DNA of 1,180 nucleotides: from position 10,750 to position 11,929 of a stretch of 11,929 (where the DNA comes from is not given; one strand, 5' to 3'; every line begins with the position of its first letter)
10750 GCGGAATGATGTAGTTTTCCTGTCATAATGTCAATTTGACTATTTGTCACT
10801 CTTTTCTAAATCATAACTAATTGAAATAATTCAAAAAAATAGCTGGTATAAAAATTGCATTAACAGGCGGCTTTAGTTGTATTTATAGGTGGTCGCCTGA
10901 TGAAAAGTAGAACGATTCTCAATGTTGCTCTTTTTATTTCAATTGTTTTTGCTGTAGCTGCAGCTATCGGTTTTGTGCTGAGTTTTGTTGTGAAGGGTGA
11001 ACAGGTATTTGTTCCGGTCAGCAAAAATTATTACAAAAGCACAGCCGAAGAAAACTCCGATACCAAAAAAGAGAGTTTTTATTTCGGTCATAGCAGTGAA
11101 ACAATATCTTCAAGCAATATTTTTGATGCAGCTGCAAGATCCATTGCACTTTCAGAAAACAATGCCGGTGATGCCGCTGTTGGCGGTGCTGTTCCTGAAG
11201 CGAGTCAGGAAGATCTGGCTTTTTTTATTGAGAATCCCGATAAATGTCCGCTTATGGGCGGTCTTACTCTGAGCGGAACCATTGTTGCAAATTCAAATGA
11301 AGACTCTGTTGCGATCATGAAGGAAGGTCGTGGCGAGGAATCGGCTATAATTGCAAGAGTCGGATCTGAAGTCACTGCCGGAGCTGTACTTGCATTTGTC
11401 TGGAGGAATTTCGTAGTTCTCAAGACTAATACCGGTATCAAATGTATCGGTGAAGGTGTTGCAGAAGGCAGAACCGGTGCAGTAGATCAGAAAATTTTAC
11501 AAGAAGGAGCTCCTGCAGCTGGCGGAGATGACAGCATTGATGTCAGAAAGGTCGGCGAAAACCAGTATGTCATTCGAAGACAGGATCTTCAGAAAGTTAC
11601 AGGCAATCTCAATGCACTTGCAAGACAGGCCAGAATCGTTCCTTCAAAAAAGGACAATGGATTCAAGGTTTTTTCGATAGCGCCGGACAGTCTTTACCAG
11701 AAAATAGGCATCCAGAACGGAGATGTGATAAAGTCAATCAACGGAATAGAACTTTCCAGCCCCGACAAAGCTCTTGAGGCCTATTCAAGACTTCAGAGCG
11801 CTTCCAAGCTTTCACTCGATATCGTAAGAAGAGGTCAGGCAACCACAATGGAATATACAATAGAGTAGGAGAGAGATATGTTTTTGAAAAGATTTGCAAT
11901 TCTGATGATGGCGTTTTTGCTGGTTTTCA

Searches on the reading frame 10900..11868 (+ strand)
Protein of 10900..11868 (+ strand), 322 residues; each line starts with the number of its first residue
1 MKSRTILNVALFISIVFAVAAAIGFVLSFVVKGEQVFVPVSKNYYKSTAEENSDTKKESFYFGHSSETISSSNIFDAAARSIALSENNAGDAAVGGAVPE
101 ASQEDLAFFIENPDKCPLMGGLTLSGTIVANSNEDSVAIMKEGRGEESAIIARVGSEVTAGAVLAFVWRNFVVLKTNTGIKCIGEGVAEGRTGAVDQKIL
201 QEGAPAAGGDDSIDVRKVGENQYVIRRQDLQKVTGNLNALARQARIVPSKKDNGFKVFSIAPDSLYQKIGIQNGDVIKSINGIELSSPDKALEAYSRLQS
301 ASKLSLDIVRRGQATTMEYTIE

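Call 7: search_protein_families(library=pfam, proteins=[window:10900-11868:+], max_evalue=1)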
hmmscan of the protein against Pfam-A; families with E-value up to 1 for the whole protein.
window:10900-11868:+ (322 aa): 4 families
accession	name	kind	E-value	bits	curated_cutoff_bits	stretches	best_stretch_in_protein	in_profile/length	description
PF13180.12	PDZ_2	-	2.6e-05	24.8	27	1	249-318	8-77/80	PDZ domain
PF11356.14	T2SSC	-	0.00013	22.3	27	1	121-177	79-133/141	Type II secretion system protein C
PF17820.7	PDZ_6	-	0.00033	20.8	27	1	260-308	5-52/54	PDZ domain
PF00595.29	PDZ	-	0.00092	20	23.2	1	251-306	23-78/81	PDZ domain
